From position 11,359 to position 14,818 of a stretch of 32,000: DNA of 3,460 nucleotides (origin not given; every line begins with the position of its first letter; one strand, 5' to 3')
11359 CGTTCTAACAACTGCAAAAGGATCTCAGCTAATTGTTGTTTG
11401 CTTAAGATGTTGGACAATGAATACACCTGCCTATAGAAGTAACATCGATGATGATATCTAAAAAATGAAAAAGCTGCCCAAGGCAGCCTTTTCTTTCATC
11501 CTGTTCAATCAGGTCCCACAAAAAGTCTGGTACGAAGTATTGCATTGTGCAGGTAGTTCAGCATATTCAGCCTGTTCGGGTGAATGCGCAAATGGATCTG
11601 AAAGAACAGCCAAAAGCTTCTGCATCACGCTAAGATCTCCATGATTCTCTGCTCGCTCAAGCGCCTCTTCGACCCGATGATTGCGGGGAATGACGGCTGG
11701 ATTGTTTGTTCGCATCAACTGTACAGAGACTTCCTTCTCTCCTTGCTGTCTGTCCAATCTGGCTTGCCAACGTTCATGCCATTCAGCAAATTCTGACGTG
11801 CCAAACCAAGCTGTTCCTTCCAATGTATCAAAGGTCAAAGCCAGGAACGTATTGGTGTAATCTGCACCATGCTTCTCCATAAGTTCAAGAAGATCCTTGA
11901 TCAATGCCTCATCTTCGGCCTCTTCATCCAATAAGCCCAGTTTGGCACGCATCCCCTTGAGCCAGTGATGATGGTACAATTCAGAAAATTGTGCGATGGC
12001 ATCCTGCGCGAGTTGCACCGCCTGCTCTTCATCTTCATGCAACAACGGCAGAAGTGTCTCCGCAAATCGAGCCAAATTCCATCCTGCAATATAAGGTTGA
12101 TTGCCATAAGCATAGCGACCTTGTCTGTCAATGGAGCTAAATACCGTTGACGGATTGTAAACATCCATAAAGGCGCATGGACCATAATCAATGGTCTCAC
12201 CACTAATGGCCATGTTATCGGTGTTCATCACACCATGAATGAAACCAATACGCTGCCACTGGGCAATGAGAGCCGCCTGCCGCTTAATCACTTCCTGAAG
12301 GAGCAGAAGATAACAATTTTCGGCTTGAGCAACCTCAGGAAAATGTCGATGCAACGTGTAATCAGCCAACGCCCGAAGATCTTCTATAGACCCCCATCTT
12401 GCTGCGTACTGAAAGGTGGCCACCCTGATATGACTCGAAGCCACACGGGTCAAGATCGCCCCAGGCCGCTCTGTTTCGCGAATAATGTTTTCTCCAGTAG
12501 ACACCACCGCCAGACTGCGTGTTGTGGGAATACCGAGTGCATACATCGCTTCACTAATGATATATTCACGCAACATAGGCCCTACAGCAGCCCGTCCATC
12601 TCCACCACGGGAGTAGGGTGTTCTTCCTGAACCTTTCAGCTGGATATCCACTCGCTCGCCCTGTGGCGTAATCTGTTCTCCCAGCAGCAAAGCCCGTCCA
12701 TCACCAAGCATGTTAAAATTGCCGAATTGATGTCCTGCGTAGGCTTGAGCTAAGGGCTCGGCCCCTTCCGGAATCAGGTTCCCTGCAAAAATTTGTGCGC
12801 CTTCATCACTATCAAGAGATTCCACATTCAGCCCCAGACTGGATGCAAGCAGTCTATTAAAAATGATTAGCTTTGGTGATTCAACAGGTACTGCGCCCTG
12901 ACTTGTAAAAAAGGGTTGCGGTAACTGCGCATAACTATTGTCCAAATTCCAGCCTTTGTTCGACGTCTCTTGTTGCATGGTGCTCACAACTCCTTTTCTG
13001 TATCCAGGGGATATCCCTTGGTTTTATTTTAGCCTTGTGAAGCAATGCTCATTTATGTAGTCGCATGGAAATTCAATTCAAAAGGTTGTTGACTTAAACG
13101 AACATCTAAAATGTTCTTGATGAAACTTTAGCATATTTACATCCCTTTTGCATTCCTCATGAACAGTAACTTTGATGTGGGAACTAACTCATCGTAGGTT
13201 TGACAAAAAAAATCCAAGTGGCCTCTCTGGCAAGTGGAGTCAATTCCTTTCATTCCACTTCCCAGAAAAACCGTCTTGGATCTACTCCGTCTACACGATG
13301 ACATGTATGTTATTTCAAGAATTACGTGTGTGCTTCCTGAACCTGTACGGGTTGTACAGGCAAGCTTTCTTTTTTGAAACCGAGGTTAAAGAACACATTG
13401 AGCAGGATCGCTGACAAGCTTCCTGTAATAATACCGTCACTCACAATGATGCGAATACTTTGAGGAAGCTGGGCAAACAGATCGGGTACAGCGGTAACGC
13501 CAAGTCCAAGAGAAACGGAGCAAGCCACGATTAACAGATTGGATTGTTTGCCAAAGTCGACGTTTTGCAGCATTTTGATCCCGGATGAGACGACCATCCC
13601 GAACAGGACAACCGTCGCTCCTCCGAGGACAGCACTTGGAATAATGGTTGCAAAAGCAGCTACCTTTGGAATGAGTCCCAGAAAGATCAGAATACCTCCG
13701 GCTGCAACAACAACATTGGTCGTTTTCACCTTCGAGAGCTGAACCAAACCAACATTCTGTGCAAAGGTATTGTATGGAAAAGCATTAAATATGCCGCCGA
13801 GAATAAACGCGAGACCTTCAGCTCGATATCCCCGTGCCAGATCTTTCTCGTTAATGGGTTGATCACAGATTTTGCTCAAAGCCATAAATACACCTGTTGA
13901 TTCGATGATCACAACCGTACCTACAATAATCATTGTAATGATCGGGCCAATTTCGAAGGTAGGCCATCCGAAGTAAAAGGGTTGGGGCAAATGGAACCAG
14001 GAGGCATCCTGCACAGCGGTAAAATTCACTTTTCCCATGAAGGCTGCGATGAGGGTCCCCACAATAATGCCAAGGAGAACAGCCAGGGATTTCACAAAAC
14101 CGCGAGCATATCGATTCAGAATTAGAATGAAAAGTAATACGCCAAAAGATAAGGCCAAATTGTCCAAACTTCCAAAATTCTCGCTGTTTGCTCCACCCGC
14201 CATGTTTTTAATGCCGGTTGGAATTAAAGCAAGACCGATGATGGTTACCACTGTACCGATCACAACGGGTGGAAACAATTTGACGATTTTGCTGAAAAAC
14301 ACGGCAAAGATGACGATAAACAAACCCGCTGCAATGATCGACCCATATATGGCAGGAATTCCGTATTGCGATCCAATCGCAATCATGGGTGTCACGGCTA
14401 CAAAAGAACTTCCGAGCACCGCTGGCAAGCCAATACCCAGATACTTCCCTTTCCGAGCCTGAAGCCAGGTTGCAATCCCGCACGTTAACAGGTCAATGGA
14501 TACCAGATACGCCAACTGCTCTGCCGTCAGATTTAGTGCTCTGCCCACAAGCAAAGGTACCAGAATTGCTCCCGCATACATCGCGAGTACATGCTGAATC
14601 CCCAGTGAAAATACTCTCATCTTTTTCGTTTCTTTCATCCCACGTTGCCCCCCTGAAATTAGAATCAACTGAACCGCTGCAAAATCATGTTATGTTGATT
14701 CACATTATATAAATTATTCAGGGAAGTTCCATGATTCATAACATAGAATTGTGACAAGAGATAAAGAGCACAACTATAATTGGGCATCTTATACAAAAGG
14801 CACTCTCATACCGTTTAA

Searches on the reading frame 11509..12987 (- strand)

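Call 66: search_protein_families(library=pfam, proteins=[window:11509-12987:-], max_evalue=0.00001)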
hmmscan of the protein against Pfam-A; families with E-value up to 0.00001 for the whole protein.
window:11509-12987:- (492 aa): 1 family
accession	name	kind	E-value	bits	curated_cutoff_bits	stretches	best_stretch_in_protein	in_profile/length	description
PF02696.19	SelO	-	4e-115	385.7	22.8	1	16-461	8-464/466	Protein adenylyltransferase SelO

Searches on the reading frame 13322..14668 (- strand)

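Call 66: search_protein_families(library=pfam, proteins=[window:13322-14668:-], max_evalue=0.00001)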
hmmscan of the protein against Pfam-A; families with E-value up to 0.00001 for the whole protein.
window:13322-14668:- (448 aa): 1 family
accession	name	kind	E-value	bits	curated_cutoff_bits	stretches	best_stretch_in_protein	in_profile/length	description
PF00860.26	Xan_ur_permease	-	7.1e-123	410.6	27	1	19-396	3-388/389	Permease family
